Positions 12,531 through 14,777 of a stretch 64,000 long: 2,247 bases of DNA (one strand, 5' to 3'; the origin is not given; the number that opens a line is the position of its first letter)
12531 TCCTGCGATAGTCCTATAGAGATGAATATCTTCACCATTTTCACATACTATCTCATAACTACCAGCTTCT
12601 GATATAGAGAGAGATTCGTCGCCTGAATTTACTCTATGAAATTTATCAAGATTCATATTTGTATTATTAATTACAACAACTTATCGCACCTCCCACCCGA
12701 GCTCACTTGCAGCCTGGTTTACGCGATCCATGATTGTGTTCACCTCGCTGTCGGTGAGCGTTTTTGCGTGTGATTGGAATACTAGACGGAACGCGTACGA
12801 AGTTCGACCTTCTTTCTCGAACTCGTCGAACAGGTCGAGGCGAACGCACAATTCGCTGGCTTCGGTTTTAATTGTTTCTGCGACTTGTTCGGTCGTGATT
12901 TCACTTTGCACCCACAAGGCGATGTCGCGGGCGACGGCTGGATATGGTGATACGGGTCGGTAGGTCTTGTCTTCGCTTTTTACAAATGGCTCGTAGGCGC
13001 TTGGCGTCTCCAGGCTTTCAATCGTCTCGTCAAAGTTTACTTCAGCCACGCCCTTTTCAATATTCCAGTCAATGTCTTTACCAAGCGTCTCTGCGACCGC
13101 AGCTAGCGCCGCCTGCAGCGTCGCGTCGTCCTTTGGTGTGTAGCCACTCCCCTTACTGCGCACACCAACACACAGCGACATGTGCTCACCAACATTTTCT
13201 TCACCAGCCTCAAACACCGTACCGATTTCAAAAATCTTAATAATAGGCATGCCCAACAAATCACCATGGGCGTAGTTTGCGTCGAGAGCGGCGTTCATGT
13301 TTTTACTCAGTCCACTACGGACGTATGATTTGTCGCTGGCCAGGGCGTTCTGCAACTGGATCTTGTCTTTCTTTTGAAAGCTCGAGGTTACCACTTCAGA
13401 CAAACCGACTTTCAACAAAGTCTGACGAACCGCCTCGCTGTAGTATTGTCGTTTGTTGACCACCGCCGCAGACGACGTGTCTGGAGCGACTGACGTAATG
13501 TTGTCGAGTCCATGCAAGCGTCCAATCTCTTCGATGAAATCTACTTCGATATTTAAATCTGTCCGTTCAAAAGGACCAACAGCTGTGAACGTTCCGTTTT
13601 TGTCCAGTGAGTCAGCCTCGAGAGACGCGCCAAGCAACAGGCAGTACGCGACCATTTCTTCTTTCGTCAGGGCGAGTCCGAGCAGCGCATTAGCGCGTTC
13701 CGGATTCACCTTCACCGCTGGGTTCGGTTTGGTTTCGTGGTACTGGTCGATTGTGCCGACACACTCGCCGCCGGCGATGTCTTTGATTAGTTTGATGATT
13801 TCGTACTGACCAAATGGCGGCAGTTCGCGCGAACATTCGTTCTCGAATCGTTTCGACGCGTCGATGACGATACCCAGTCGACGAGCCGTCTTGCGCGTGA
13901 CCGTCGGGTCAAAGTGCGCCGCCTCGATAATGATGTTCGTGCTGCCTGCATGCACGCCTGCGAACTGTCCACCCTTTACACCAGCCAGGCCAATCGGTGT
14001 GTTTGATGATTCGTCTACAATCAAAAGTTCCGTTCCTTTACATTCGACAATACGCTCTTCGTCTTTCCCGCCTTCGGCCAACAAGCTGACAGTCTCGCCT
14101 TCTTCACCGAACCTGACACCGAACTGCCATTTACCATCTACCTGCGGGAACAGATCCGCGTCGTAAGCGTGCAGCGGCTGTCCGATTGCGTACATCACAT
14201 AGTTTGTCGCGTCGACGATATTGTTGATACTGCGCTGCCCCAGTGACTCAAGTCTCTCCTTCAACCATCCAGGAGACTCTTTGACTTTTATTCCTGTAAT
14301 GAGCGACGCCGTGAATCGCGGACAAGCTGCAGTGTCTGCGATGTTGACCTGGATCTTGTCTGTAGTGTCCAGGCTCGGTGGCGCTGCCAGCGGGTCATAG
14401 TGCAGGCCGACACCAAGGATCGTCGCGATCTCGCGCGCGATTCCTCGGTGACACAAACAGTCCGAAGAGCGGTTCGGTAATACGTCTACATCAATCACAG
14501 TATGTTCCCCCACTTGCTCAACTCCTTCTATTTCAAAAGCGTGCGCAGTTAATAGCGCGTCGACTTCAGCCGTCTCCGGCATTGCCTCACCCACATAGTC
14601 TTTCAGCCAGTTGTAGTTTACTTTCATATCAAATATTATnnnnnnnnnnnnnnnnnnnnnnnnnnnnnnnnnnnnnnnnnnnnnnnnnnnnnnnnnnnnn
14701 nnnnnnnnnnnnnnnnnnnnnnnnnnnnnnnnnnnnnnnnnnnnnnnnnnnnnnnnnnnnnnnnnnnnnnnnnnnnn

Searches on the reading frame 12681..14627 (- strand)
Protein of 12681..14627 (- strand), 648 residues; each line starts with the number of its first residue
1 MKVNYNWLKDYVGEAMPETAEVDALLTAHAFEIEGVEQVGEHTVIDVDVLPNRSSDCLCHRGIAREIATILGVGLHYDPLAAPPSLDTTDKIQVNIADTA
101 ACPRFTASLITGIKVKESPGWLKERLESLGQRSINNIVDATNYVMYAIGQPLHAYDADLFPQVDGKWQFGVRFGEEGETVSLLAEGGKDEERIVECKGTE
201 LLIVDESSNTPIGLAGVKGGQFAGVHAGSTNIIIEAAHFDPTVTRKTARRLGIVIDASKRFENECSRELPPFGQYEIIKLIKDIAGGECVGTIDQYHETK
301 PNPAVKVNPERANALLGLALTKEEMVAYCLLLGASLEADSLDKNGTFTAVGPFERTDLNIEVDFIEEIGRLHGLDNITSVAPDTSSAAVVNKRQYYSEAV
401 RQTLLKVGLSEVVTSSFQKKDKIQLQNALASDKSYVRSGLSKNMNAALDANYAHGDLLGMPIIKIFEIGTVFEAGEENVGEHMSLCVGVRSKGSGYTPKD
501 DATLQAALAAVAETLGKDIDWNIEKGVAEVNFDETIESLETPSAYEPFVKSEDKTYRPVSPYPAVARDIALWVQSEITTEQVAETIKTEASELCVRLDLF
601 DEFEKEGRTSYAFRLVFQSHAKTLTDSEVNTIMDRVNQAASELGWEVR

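Call 71: search_protein_families(library=pfam, proteins=[window:12681-14627:-], max_evalue=0.001)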
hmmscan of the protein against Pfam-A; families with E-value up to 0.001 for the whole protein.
window:12681-14627:- (648 aa): 4 families
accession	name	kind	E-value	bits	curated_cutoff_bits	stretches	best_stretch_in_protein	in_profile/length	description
PF03483.22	B3_4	-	2.7e-45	154.5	29.3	1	101-286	1-174/174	B3/4 domain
PF03147.19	FDX-ACB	-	6.3e-21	75.1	31.1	1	560-648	1-94/94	Ferredoxin-fold anticodon binding domain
PF03484.21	B5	-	2e-13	50.7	28.6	1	305-373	1-66/67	tRNA synthetase B5 domain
PF17759.6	tRNA_synthFbeta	-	1.5e-11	44.6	22.4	1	377-516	1-158/214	Phenylalanyl tRNA synthetase beta chain CLM domain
